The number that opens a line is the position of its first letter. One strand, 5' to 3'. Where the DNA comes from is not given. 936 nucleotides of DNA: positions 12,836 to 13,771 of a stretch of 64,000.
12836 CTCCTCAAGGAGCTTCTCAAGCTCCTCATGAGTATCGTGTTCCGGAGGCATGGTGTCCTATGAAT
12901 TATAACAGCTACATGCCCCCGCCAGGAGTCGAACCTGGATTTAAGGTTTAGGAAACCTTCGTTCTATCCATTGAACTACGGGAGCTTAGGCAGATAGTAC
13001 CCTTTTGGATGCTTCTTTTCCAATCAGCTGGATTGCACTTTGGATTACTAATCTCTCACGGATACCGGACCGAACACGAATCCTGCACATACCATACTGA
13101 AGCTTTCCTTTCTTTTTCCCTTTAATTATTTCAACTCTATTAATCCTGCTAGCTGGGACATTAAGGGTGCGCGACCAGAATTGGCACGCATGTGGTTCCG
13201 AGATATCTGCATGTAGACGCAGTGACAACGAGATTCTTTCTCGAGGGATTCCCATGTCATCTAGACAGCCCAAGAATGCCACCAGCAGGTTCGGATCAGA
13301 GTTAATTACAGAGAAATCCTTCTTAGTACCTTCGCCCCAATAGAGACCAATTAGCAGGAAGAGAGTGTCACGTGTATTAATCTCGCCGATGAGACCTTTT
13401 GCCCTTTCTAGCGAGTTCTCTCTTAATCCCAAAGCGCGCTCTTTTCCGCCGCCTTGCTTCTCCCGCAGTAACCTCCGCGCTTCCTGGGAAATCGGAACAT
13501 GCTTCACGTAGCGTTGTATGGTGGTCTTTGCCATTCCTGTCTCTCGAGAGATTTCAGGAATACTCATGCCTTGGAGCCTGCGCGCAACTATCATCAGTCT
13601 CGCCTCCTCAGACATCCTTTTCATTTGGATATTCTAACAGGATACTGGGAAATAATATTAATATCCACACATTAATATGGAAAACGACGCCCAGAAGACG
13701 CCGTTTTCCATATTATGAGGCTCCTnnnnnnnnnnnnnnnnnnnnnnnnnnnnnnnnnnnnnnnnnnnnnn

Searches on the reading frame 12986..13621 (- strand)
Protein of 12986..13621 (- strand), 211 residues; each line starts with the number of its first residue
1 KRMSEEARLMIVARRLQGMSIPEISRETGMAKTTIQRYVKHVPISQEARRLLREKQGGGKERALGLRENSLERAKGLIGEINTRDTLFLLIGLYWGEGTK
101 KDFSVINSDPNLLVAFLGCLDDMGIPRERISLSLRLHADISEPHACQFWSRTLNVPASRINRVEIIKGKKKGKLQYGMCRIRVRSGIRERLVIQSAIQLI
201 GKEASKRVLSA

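Call 14: search_protein_families(library=pfam, proteins=[window:12986-13621:-], max_evalue=0.01)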
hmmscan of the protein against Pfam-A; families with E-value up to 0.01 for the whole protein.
window:12986-13621:- (211 aa): 8 families
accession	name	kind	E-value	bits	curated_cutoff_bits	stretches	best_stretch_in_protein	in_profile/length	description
PF08281.18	Sigma70_r4_2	-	1.2e-06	28.5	25.7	1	2-40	10-48/54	Sigma-70, region 4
PF13384.12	HTH_23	-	1.8e-06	28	24.6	1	3-41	2-40/50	Homeodomain-like domain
PF13551.12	HTH_29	-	0.00031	21.2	28.1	1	8-40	1-34/64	Winged helix-turn helix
PF13936.12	HTH_38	-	0.00033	20.8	27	1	1-40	3-42/44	Helix-turn-helix domain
PF09339.16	HTH_IclR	-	0.00048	20.3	22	1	12-40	12-40/52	IclR helix-turn-helix domain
PF25787.1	HTH_SB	-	0.0044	17.2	43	0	1-39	5-43/53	Sleeping Beauty transposase HTH domain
PF13542.12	HTH_Tnp_ISL3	-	0.0053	16.6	27.4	0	12-42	20-50/51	Helix-turn-helix domain of transposase family ISL3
PF13518.12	HTH_28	-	0.0083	16.6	25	0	8-40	2-34/52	Helix-turn-helix domain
